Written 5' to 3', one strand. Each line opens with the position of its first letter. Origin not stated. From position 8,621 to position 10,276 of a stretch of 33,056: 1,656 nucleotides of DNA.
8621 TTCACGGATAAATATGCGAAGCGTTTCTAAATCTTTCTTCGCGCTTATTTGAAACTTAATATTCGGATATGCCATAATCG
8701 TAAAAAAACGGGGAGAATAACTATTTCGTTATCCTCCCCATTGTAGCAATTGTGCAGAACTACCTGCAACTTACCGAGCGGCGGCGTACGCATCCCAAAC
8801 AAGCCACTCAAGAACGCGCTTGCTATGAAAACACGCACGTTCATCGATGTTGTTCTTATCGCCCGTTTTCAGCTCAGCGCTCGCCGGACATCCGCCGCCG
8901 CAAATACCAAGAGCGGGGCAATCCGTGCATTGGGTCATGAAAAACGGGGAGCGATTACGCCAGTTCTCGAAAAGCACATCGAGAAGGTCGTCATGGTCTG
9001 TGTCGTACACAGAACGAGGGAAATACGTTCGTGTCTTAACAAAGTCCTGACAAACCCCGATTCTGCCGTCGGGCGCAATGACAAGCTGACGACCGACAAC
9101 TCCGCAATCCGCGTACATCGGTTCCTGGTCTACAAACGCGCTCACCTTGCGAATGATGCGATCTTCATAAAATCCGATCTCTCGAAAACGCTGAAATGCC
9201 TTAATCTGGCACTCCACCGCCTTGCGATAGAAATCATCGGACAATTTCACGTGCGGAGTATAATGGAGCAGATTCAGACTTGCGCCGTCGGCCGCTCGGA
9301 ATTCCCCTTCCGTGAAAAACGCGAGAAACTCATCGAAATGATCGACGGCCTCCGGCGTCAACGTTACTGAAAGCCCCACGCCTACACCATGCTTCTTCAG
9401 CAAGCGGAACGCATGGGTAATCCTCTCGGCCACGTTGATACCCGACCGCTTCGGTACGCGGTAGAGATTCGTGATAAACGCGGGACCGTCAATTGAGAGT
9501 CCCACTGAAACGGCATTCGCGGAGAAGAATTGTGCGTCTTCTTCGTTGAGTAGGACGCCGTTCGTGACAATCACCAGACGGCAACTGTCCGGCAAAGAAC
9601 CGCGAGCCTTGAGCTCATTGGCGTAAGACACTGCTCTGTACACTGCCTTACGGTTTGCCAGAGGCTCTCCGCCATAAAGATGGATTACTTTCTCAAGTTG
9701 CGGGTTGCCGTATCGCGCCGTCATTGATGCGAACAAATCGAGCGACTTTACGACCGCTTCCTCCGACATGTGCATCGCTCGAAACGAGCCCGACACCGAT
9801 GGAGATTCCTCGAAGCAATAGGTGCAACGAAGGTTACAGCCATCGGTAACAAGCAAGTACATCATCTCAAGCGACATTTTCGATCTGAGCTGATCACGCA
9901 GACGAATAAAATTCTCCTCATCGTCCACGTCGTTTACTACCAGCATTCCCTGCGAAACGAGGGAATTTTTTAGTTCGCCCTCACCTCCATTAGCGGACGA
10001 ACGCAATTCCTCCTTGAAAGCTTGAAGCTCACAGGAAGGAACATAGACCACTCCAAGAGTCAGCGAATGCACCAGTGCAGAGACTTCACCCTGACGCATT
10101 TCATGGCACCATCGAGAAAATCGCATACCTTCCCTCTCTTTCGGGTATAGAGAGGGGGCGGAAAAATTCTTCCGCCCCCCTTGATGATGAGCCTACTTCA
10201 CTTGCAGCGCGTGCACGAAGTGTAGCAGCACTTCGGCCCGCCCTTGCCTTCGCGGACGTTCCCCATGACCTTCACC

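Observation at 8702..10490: Self-contained two-gene RiPP cassette: a 43-aa Cys-rich precursor plus a radical SAM/SPASM maturase (SCIFF/ranthipeptide- or sactipeptide-like)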

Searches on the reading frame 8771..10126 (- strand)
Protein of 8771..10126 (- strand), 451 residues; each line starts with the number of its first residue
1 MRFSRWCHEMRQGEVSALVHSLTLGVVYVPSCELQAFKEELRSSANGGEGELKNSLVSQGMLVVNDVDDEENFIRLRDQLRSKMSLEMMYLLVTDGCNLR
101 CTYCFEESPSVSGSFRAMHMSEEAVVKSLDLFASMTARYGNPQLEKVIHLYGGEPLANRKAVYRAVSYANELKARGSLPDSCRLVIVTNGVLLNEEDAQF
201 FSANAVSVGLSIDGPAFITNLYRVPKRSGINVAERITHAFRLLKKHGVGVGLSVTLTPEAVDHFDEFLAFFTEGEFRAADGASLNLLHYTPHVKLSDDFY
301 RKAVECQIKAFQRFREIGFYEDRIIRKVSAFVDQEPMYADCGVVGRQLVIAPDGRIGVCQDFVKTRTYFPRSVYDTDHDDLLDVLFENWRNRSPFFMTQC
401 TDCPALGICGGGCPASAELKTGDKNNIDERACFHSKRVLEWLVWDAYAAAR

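Call 3: search_protein_families(library=ncbifam, proteins=[window:8771-10126:-], max_evalue=1)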
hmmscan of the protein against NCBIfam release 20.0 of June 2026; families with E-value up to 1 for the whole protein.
window:8771-10126:- (451 aa): 77 families (the best 25 are shown)
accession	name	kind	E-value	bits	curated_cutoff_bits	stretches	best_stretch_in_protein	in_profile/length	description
TIGR04136.1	rSAM_FibroRumin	equivalog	1.7e-68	231.6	400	1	3-447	1-454/458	FibroRumin system radical SAM peptide maturase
NF047865.1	rSAM_PapB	equivalog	2.9e-33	115.5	340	1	87-425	3-328/330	PapB family radical SAM/SPASM ranthipeptide maturase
TIGR04163.1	rSAM_cobopep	equivalog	1.2e-30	106.7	375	2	58-276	35-240/428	peptide-modifying radical SAM enzyme CbpB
TIGR03974.1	rSAM_six_Cys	equivalog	4.3e-29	101.7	425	2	56-243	69-244/451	thioether cross-link-forming SCIFF peptide maturase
TIGR04064.1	rSAM_nif11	equivalog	3.2e-27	95.4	518.7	2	71-222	62-204/459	nif11-like peptide radical SAM maturase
TIGR03906.1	quino_hemo_SAM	equivalog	2.1e-25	89.3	453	1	82-426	89-427/467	quinohemoprotein amine dehydrogenase maturation protein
TIGR03942.1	sulfatase_rSAM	equivalog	2.6e-25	89.3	349.45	1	93-432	7-343/363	anaerobic sulfatase maturase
NF041298.1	rSAM_mat_DynA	equivalog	1.3e-24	86.8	450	1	94-432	8-339/356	dynobactin maturation radical SAM/SPASM protein DynA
NF040492.1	not_ScfB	exception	1.8e-23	83.2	855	1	86-441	94-443/450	ScfB-related radical SAM/SPASM orphan maturase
NF038107.1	rSAM_NF038107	equivalog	5.2e-23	81.5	600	2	50-246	48-236/444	Cys-every-fifth radical SAM/SPASM peptide maturase CefB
TIGR04334.1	rSAM_Clo7bot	equivalog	1.9e-22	79.5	600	1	57-427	59-418/440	radical SAM/SPASM domain Clo7bot peptide maturase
TIGR04083.1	rSAM_pep_methan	hypoth_equivalog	5e-21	75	300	1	91-439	4-336/376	TIGR04083 family peptide-modifying radical SAM enzyme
NF041707.1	rSAM_YhhB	equivalog_domain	8.5e-21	74.3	445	2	89-247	4-156/369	cyclophane-forming radical SAM/SPASM peptide maturase YhhB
TIGR04068.1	rSAM_ocin_clost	equivalog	1.2e-20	73.9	500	1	81-246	78-235/462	Cys-rich peptide radical SAM maturase CcpM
TIGR04280.1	geopep_mat_rSAM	hypoth_equivalog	7.9e-20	71.2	400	1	47-432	43-411/428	geopeptide radical SAM maturase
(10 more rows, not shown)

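Call 4: search_protein_families(library=pfam, proteins=[window:8771-10126:-], max_evalue=1)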
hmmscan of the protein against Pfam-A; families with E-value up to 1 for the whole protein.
window:8771-10126:- (451 aa): 3 families
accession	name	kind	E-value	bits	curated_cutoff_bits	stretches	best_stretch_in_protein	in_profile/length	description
PF04055.27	Radical_SAM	-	2.4e-17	64.1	29.5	1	92-270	2-165/166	Radical SAM superfamily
PF13353.11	Fer4_12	-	2.1e-05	25.3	22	1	92-172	10-80/137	4Fe-4S single cluster domain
PF13186.11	SPASM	-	0.064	14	21.5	1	341-404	1-67/67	Iron-sulfur cluster-binding domain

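Call 8: find_homologous_proteins(query=window:8771-10126:-, max_evalue=1e-10)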
Query window:8771-10126:- (451 aa): 843 proteins with E <= 1e-10 among 8000 candidates; the best 120 are listed.
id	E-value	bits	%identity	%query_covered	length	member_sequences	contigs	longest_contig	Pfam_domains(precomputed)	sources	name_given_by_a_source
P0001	0.0e+0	1015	100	98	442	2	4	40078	PF04055.28,PF13353.12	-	-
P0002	2.1e-228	777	73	99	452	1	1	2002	PF04055.28,PF13353.12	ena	-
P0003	1.8e-226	770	73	99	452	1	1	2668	PF04055.28,PF13353.12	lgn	-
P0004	3.1e-225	766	71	99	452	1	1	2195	PF04055.28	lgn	-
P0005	1.4e-224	764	73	99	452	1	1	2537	PF04055.28,PF13353.12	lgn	-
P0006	2.7e-223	760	71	99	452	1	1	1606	PF04055.28,PF13353.12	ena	-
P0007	1.3e-222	758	70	99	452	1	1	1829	PF04055.28,PF13353.12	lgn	-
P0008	1.4e-222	757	71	99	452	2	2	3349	PF04055.28,PF13353.12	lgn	-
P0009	2.6e-222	756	71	99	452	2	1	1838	PF04055.28,PF13353.12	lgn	-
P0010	2.7e-222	756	71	99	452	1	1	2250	PF04055.28,PF13353.12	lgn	-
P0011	4.6e-219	746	73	95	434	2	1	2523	PF04055.28,PF13353.12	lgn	-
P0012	6.2e-219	745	70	99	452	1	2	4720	PF04055.28,PF13353.12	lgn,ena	-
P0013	8.0e-219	745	70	99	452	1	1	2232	PF04055.28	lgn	-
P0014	8.9e-219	745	71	99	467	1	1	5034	PF04055.28,PF13353.12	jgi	jgi:uncharacterized protein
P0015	2.8e-218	743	71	99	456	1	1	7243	PF04055.28,PF13353.12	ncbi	-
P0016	7.4e-218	742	70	99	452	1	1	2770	PF04055.28,PF13353.12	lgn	-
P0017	1.0e-217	741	70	99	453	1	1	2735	PF04055.28,PF13353.12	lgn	-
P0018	2.3e-217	740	69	99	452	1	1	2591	PF04055.28,PF13353.12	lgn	-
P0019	5.2e-217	739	70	99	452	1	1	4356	PF04055.28,PF13353.12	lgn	-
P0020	9.8e-217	738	69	99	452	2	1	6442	PF04055.28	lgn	-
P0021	1.0e-215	735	69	99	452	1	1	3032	PF04055.28,PF13353.12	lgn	-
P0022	4.5e-214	729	70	99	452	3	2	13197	PF04055.28,PF13353.12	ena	-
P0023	1.3e-213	728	68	99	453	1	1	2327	PF04055.28,PF13353.12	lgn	-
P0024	5.7e-213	726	69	99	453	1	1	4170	PF04055.28,PF13353.12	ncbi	-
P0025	8.5e-213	725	69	99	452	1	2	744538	PF04055.28,PF13353.12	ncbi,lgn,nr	ncbi:MAG: radical SAM protein [Patescibacteria group bacterium]|nr:radical SAM protein [Patescibacte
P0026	3.7e-212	723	67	99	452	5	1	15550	PF04055.28,PF13353.12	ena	-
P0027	2.2e-211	720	69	99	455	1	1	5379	PF04055.28,PF13353.12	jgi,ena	-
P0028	2.4e-210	717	66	99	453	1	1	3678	PF04055.28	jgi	-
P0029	3.5e-210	716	69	99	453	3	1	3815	PF04055.28,PF13353.12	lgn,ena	-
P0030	3.6e-210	716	67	99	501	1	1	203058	PF04055.28,PF13353.12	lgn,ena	-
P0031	2.5e-209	714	68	99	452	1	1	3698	PF04055.28,PF13353.12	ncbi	-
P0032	3.7e-208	710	67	99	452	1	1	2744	PF04055.28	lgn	-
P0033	4.0e-207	706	71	94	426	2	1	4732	PF04055.28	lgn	-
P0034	7.4e-204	696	71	91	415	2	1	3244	PF04055.28,PF13353.12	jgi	jgi:uncharacterized protein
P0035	1.9e-202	691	64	99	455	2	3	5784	PF04055.28,PF13353.12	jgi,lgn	-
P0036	1.5e-201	688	65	99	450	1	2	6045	PF04055.28,PF13353.12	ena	-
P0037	6.6e-199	679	65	99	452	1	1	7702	PF04055.28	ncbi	ncbi:MAG: radical SAM protein [bacterium]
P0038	4.7e-198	677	67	95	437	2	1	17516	PF04055.28,PF13353.12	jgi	jgi:uncharacterized protein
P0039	6.5e-198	676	63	100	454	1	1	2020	PF04055.28,PF13353.12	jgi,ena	-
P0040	1.5e-196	672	61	99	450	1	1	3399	PF04055.28,PF13353.12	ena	-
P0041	1.9e-196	671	65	99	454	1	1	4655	PF04055.28,PF13353.12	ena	-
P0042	6.8e-195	666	65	99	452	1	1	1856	PF04055.28,PF13353.12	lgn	-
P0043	7.6e-195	666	75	81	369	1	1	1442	PF04055.28,PF13353.12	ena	-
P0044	1.1e-191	656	62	99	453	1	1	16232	PF04055.28,PF13353.12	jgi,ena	-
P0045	2.6e-190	651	60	99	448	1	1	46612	PF04055.28,PF13353.12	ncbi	-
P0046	2.0e-188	645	63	99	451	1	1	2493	PF04055.28,PF13353.12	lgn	-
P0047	1.3e-186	639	62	100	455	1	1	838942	PF04055.28,PF13353.12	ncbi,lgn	-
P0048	2.4e-186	638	59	99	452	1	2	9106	PF04055.28,PF13353.12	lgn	-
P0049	9.3e-171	587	55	100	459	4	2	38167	PF04055.28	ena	-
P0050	4.2e-169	581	57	99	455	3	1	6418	PF04055.28,PF13353.12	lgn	-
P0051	1.2e-161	557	55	99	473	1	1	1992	PF04055.28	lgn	-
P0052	1.0e-154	534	52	99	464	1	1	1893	PF04055.28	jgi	jgi:uncharacterized protein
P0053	2.1e-154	533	51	99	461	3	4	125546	PF04055.28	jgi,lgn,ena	-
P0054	9.3e-154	531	50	99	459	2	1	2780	PF04055.28,PF13353.12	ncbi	-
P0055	7.4e-152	524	53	99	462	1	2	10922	PF04055.28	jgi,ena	-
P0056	2.1e-151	523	53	99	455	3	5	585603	PF04055.28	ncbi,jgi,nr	ncbi:hypothetical protein A3K33_02165 [Candidatus Azambacteria bacterium RIFOXYC1_FULL_41_20]|nr:MAG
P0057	5.4e-151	521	52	99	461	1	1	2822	PF04055.28,PF13353.12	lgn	-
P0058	1.2e-150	520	51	99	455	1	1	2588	PF04055.28,PF13353.12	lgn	-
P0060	3.9e-149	515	51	99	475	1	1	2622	PF04055.28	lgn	-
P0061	4.6e-149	515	52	99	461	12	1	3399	PF04055.28,PF13353.12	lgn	-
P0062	2.4e-148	513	50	100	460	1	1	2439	PF04055.28,PF13353.12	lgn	-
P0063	3.7e-148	512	50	99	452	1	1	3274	PF04055.28,PF13353.12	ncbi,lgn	-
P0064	5.2e-148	512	51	99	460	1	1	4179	PF04055.28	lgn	-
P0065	1.8e-147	510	49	100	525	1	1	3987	PF04055.28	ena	-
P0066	3.6e-147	509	50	99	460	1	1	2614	PF04055.28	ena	-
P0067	7.6e-147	508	51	99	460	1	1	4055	PF04055.28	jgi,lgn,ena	-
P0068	5.6e-146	505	50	99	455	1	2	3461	PF04055.28,PF13353.12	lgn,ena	-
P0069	1.8e-145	503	51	98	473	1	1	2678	PF04055.28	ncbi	-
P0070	1.9e-145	503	50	99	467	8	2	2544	PF04055.28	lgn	-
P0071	4.5e-145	502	57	87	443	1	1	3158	PF13186.12,PF04055.28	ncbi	-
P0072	7.4e-145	501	49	100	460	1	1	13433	PF04055.28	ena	-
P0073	8.1e-145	501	50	99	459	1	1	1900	PF04055.28,PF13353.12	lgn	-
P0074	2.6e-144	499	49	99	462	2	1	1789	PF04055.28,PF13353.12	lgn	-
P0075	6.2e-144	498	50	99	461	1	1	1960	PF04055.28,PF13353.12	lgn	-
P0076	4.8e-143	495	49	100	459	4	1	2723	PF04055.28,PF13353.12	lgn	-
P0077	8.9e-143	494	49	99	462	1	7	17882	PF04055.28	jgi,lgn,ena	-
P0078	8.9e-143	494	49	99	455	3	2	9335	PF04055.28,PF13353.12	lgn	-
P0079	1.1e-142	494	50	98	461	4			PF04055.28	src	-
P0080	5.6e-142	492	51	99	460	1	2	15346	PF04055.28,PF13353.12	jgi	jgi:uncharacterized protein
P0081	6.9e-142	491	49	99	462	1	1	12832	PF04055.28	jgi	jgi:uncharacterized protein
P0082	1.2e-141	491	50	99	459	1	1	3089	PF04055.28,PF13353.12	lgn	-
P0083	2.1e-141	490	50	99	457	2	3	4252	PF04055.28,PF13353.12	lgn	-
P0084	2.6e-141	490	48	99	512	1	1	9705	PF04055.28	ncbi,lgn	-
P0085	4.9e-141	489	48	99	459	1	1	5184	PF04055.28,PF13353.12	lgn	-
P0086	9.7e-141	488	50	99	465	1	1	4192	PF04055.28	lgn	-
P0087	1.5e-140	487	48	99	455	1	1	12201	PF04055.28,PF13353.12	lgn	-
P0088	4.1e-140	486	49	99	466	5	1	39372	PF04055.28,PF13353.12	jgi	-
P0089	4.8e-140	485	48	100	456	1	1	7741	PF04055.28,PF13353.12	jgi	jgi:uncharacterized protein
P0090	7.1e-140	485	49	99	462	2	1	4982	PF04055.28,PF13353.12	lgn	-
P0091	8.4e-140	485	48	99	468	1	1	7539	PF04055.28,PF13353.12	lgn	-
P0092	1.0e-139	484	48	99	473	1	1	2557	PF04055.28,PF13353.12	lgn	-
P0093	1.8e-139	483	48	100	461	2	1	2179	PF04055.28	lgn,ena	-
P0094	2.3e-139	483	48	99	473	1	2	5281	PF04055.28,PF13353.12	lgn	-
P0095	3.7e-139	482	47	100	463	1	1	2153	PF04055.28,PF13353.12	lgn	-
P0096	1.6e-138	480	47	99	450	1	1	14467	PF04055.28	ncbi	ncbi:MAG: SPASM domain-containing protein [bacterium]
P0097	3.5e-138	479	47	100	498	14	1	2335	PF04055.28,PF13353.12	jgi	-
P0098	3.9e-138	479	49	99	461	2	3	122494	PF04055.28,PF13353.12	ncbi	-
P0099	7.4e-138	478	49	99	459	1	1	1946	PF04055.28,PF13353.12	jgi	-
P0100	8.4e-138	478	48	99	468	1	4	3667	PF04055.28,PF13353.12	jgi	jgi:uncharacterized protein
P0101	1.2e-137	477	48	99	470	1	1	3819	PF04055.28,PF13353.12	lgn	-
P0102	2.6e-137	476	46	99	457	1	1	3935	PF04055.28,PF13353.12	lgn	-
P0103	3.0e-137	476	47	99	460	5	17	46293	PF04055.28,PF13353.12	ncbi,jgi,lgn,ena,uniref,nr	ncbi:MAG: hypothetical protein A3I20_02140 [Candidatus Portnoybacteria bacterium RIFCSPLOWO2_02_FULL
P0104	3.6e-137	476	48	99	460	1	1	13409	PF04055.28,PF13353.12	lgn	-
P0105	3.7e-137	476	47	99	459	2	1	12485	PF04055.28,PF13353.12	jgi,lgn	-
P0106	6.0e-137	475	47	99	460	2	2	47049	PF04055.28,PF13353.12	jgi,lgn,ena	jgi:uncharacterized protein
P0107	1.5e-136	474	48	99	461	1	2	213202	PF04055.28,PF13353.12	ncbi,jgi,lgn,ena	ncbi:MAG: radical SAM protein [Candidatus Paceibacterota bacterium]|jgi:uncharacterized protein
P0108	3.4e-136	473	47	99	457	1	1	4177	PF04055.28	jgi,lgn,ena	-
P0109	1.2e-135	471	45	99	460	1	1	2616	PF04055.28,PF13353.12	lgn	-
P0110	1.7e-135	470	48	99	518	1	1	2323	PF04055.28,PF13353.12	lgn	-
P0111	3.9e-135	469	48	99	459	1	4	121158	PF13186.12,PF04055.28,PF13353.12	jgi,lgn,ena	-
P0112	7.1e-135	468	47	99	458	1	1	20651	PF04055.28,PF13353.12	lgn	-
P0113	1.9e-134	467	47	99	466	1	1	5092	PF04055.28,PF13353.12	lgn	-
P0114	1.9e-134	467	46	99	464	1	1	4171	PF04055.28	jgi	jgi:uncharacterized protein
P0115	3.0e-134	466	46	99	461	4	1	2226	PF04055.28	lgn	-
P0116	3.1e-134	466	47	99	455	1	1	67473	PF04055.28,PF13353.12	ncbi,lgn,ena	-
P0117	3.8e-134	466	47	99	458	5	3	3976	PF04055.28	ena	-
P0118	1.4e-133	464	47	99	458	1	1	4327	PF04055.28,PF13353.12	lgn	-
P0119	1.6e-133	464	47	99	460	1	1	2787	PF04055.28,PF13353.12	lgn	-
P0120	3.1e-133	463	46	99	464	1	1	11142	PF04055.28,PF13353.12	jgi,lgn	jgi:uncharacterized protein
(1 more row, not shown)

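Call 11: find_related_loci(query=A1, collection=genome_contigs, flank=4000)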
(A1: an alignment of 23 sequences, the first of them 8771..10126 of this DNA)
Query A1 (451 aa) in genome_contigs; peptide patterns used: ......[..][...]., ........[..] (x = any residue, [..] = any of these).
131 stretches matched a pattern; 26 encode a relative of the query (tblastn E <= 1e-3); 25 distinct loci.
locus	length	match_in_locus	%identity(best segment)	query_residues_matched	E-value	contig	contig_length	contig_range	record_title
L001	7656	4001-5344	69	1-448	0e+0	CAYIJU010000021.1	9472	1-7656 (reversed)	MAG TPA_asm: uncultured Candidatus Saccharibacteria bacterium isolate ERP119705_co20_288 genome assembly, contig: NODE_9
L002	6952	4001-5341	67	1-447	0e+0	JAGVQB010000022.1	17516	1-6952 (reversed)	MAG: bacterium isolate DeMMO3_34 c_000000088826, whole genome shotgun sequence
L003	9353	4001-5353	62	1-451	0e+0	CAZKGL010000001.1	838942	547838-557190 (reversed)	MAG TPA_asm: uncultured Gammaproteobacteria bacterium isolate binchicken_co134_9 genome assembly, contig: NODE_7_length_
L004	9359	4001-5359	51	1-448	4e-160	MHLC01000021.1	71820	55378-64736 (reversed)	MAG: Candidatus Liptonbacteria bacterium RIFCSPLOWO2_01_FULL_56_20 rifcsplowo2_01_scaffold_4291, whole genome shotgun se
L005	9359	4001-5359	53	1-448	7e-159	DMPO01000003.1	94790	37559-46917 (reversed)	MAG TPA_asm: Candidatus Azambacteria bacterium isolate UBA12106 contig_13236, whole genome shotgun sequence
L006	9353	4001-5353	51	2-447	7e-155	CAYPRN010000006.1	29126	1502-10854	MAG TPA_asm: uncultured Gammaproteobacteria bacterium isolate SRP178699_co2_510 genome assembly, contig: NODE_825_length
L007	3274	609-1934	50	2-447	1e-159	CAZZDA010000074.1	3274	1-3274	MAG TPA_asm: uncultured Gammaproteobacteria bacterium isolate SRP167671_co2_226 genome assembly, contig: NODE_32091_leng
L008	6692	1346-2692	49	2-448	2e-147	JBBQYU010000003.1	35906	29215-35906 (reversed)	MAG: Candidatus Moraniibacteriota bacterium isolate Co_metawrap_2179 Cmw_2179_k141_3035750_length_35906_cov_8.0000, whol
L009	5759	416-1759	47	2-448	2e-143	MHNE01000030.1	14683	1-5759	MAG: Candidatus Portnoybacteria bacterium RIFCSPLOWO2_01_FULL_43_11 rifcsplowo2_01_scaffold_8912, whole genome shotgun s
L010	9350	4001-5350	48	3-448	1e-142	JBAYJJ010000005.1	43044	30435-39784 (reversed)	MAG: Patescibacteria group bacterium isolate SO_2016_GW1_53 scaffold01671_OW334_2016, whole genome shotgun sequence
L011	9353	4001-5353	48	4-450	4e-142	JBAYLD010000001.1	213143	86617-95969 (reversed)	MAG: Candidatus Paceibacterota bacterium isolate SO_2016_GW1_95 scaffold00110_OW334_2016, whole genome shotgun sequence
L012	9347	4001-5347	47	2-448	2e-139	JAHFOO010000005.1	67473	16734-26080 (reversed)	MAG: Candidatus Moraniibacteriota bacterium isolate nzgw505 NODE_307_length_67474_cov_4.595089, whole genome shotgun seq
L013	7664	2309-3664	45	2-447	2e-138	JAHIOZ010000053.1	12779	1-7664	MAG: Patescibacteria group bacterium isolate KR13_S3.mb.34 KR13_S3.mb.34_k141_229013, whole genome shotgun sequence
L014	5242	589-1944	45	2-447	3e-138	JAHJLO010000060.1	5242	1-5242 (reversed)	MAG: Patescibacteria group bacterium isolate Old_saline.mb.14 Old_saline.mb.14_k141_640243, whole genome shotgun sequenc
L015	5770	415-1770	45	1-447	1e-132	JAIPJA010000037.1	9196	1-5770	MAG: Candidatus Paceibacterota bacterium isolate Tobar13m-G48 Tobar13m-C6609, whole genome shotgun sequence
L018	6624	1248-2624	38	2-451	2e-111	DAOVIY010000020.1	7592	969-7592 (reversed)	MAG TPA_asm: bacterium isolate CSMAG_1379 CSMAG_1379_k141_2849786_length_7592_cov_14.9949, whole genome shotgun sequence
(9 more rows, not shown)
